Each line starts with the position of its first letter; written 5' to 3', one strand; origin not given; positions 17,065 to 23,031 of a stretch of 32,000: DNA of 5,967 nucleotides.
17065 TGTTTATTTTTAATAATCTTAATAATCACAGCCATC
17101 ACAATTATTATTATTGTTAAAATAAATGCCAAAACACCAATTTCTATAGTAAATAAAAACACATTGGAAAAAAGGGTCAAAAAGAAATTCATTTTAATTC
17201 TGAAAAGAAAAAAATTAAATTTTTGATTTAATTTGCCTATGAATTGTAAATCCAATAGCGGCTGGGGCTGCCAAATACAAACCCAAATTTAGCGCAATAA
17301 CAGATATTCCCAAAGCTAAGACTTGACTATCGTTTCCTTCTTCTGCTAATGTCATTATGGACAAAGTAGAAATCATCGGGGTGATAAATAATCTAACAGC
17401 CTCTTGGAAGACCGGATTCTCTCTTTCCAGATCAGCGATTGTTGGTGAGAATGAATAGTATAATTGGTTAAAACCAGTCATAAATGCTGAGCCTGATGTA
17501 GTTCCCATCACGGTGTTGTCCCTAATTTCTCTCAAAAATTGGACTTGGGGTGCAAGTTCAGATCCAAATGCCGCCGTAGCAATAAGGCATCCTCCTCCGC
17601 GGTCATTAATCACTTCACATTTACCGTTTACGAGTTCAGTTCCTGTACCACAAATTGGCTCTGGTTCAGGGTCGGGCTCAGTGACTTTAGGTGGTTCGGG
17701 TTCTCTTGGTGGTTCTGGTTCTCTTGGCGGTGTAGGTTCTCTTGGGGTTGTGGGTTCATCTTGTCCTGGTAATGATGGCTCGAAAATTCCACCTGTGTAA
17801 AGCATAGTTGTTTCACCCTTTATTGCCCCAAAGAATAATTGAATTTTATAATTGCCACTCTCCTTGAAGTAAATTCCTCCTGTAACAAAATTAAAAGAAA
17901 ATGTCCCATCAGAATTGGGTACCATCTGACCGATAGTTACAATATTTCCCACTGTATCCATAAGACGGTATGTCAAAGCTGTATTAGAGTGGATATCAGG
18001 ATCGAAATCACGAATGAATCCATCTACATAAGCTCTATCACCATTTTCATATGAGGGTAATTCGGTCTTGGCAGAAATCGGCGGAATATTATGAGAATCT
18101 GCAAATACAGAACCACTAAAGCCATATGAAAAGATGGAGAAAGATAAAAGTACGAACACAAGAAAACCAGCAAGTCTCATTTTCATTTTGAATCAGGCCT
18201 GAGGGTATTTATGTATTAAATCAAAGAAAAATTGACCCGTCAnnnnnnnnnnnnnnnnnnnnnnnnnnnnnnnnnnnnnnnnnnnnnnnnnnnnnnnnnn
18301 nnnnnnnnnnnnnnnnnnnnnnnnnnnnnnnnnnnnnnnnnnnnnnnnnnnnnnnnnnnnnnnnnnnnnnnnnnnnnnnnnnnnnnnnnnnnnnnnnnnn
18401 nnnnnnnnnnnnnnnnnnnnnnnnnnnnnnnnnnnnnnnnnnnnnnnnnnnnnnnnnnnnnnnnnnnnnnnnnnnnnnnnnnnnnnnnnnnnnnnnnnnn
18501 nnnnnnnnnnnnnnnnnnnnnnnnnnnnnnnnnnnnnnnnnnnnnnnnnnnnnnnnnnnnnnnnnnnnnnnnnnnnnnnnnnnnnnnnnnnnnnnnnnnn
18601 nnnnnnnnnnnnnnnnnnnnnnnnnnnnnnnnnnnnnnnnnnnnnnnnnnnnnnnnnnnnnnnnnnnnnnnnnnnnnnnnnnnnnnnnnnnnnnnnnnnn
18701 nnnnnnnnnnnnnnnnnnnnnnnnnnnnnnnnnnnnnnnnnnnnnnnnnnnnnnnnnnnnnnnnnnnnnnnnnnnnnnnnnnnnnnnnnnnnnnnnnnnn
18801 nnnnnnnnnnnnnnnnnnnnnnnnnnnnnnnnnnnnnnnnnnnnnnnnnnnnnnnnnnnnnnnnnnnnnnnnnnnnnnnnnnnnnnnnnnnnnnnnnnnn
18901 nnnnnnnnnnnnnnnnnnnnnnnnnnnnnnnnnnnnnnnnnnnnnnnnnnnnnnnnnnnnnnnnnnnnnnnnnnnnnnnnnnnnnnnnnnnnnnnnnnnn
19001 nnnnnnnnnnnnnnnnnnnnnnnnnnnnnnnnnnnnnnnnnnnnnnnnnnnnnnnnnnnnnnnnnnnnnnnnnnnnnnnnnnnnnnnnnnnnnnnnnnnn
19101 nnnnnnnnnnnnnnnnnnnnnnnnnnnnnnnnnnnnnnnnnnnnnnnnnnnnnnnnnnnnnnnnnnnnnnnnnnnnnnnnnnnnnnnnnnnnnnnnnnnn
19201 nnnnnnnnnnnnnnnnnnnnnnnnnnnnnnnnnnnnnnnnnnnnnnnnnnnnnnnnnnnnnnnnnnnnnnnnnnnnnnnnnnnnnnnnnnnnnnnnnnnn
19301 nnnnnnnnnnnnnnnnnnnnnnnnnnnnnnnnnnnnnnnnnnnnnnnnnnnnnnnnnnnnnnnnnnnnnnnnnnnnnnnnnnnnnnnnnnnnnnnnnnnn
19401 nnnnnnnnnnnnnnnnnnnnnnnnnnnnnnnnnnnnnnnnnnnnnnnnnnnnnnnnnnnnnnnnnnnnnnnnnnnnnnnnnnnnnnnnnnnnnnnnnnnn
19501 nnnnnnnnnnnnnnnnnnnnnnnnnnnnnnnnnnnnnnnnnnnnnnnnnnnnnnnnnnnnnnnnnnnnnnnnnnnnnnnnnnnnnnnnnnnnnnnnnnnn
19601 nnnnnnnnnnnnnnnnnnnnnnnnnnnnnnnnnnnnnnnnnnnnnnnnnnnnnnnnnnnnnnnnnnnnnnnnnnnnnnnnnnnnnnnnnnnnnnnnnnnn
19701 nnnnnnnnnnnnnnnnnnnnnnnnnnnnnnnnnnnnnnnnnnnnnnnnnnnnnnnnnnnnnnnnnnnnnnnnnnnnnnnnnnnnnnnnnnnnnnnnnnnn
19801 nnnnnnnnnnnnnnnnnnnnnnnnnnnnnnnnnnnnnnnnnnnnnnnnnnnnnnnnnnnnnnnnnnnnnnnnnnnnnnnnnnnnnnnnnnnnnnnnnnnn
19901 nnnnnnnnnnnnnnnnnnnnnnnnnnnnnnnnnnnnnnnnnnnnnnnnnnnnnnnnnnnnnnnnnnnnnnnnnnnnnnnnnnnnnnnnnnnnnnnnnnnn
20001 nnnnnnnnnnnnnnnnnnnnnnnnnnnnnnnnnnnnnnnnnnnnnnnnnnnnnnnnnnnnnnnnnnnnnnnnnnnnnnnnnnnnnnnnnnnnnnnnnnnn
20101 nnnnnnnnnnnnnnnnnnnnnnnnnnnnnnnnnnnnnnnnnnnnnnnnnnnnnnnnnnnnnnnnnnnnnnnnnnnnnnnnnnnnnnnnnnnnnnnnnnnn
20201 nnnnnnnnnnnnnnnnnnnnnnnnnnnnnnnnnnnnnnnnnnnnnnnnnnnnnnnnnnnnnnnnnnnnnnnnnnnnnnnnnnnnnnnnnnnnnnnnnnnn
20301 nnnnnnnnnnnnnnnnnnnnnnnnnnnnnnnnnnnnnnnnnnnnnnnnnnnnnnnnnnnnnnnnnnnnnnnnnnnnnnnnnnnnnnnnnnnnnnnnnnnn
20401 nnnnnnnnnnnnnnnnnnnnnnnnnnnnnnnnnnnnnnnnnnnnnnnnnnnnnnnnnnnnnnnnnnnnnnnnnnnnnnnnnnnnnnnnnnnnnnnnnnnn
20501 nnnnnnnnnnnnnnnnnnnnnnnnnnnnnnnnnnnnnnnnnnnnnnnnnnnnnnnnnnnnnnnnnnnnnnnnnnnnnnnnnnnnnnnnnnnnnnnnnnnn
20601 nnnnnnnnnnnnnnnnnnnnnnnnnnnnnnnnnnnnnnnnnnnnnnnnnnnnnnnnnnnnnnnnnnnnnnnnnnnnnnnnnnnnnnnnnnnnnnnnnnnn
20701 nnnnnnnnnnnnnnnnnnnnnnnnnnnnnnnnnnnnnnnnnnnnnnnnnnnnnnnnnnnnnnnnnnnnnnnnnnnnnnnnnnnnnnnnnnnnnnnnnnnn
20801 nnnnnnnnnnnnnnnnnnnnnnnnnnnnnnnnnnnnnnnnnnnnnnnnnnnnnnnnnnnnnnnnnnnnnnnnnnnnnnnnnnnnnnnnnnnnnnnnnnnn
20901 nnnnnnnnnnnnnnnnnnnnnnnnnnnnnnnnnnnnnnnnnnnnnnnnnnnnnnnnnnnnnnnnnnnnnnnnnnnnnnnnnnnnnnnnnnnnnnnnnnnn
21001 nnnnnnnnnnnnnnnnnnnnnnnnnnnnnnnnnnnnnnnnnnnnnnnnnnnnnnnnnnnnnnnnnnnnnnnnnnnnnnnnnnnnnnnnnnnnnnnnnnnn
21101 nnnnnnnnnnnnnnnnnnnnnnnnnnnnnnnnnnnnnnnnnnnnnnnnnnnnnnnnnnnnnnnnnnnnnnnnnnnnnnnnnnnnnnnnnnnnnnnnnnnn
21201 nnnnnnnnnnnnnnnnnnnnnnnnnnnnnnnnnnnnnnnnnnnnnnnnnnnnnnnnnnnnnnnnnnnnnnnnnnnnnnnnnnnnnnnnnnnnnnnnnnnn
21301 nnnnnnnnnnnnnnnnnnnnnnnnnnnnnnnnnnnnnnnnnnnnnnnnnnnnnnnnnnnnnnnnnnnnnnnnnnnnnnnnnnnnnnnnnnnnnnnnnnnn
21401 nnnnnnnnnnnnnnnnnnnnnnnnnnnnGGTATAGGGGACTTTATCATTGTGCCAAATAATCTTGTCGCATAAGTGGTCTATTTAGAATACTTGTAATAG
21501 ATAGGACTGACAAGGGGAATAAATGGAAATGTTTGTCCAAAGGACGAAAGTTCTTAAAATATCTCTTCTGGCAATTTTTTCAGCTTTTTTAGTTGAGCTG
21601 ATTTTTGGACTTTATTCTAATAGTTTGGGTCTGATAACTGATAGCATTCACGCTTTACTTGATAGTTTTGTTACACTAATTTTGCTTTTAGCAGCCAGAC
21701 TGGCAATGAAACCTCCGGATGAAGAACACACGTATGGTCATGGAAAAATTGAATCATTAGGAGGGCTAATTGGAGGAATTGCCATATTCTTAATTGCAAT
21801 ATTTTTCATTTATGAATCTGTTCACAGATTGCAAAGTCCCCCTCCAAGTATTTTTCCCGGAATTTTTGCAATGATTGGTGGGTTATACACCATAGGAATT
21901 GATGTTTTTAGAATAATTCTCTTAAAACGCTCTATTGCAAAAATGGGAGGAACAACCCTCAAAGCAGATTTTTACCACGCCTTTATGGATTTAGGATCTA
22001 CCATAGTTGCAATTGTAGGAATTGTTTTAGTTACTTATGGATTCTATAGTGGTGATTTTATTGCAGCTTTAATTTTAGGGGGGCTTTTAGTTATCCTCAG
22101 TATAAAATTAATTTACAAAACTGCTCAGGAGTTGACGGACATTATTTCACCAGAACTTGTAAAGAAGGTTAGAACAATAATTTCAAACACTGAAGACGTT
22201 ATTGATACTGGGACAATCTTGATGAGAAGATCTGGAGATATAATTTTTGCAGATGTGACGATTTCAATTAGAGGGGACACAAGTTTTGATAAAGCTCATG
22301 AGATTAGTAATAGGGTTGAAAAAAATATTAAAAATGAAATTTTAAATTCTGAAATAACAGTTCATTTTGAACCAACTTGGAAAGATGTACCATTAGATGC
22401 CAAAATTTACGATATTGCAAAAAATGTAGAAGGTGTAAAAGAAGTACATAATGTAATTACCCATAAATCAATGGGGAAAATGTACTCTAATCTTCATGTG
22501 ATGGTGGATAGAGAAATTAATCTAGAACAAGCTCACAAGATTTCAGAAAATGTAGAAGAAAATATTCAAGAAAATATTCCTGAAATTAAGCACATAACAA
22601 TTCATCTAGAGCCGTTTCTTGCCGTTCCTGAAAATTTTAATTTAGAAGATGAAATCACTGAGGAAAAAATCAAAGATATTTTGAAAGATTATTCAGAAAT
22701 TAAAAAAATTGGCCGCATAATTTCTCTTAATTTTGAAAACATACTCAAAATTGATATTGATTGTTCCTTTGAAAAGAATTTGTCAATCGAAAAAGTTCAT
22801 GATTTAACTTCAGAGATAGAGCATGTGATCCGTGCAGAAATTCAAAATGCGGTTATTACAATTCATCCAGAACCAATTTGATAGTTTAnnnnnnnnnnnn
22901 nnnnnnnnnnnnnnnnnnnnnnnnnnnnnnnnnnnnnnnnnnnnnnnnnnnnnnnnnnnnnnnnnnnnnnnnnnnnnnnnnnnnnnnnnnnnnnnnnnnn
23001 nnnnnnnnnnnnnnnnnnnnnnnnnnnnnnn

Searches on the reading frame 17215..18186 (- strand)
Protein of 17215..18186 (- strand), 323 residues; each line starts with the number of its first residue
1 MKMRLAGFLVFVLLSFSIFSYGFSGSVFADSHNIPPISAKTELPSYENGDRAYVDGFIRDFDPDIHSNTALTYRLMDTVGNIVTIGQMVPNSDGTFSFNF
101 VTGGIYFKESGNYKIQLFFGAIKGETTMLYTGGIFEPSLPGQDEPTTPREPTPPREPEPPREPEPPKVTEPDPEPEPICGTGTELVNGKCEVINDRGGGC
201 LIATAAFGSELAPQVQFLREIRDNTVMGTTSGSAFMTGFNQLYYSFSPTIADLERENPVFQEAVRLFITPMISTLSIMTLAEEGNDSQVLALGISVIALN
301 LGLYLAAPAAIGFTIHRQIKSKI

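Call 53: search_protein_families(library=ncbifam, proteins=[window:17215-18186:-], max_evalue=0.00001)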
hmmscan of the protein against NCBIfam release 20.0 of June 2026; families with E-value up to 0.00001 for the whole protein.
window:17215-18186:- (323 aa): 1 family
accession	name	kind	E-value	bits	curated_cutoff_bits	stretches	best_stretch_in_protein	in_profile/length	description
NF041770.1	CFI_box_CTERM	domain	1.2e-20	73.1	40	1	200-272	1-69/69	CFI-box-CTERM domain-containing protein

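Call 64: search_protein_families(library=pfam, proteins=[window:17215-18186:-], max_evalue=0.001)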
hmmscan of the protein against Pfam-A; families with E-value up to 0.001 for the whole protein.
window:17215-18186:- (323 aa): 0 families

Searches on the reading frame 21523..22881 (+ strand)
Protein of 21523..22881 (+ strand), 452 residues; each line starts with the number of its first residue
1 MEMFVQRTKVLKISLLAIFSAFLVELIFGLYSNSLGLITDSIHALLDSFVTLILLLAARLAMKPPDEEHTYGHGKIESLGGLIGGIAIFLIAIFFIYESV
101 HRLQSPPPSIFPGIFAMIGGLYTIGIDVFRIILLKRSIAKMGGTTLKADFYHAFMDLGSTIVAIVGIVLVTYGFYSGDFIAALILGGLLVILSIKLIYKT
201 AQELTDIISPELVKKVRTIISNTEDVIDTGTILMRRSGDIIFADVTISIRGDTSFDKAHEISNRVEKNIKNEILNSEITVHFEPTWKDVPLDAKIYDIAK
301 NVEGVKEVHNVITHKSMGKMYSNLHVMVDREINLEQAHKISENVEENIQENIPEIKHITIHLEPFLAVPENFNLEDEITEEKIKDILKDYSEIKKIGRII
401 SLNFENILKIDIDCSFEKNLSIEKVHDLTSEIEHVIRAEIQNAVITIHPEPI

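Call 53: search_protein_families(library=ncbifam, proteins=[window:21523-22881:+], max_evalue=0.00001)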
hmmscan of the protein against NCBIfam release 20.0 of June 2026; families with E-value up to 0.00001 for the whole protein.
window:21523-22881:+ (452 aa): 10 families
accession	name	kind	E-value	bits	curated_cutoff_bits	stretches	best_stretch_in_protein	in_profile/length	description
TIGR01297.1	CDF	superfamily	1.8e-65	221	82.35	2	9-285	3-283/285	cation diffusion facilitator family transporter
NF050169.1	CatEfflxFieF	equivalog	4.6e-51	173.7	420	2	23-284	20-281/282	cation efflux pump FieF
NF007064.0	PRK09509.1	equivalog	1.8e-42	145.4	447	2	20-285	21-287/300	CDF family cation-efflux transporter FieF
NF033615.1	CDF_MamM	equivalog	3.4e-42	144.6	350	2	12-284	13-288/290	magnetosome biogenesis CDF transporter MamM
NF052621.1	MngEfTpMntE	equivalog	3.2e-37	128.5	500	2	30-285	25-282/293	manganese efflux transporter MntE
NF033616.1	CDF_MamB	equivalog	8.3e-37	127.2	350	2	9-282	7-281/284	magnetosome biogenesis CDF transporter MamB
NF052602.1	Zn_efflux_Cdf31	equivalog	3.4e-30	105.5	460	2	8-285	7-290/299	CDF family zinc efflux transporter Cdf31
NF040994.1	MamV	equivalog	1.5e-23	83.4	500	1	22-273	25-275/319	CDF transporter MamV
NF002923.0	PRK03557.1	equivalog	2.7e-18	66.3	408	1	17-207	27-215/313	CDF family zinc transporter ZitB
NF033827.1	CDF_efflux_DmeF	equivalog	1.8e-14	53.8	250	1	19-112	26-120/309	CDF family Co(II)/Ni(II) efflux transporter DmeF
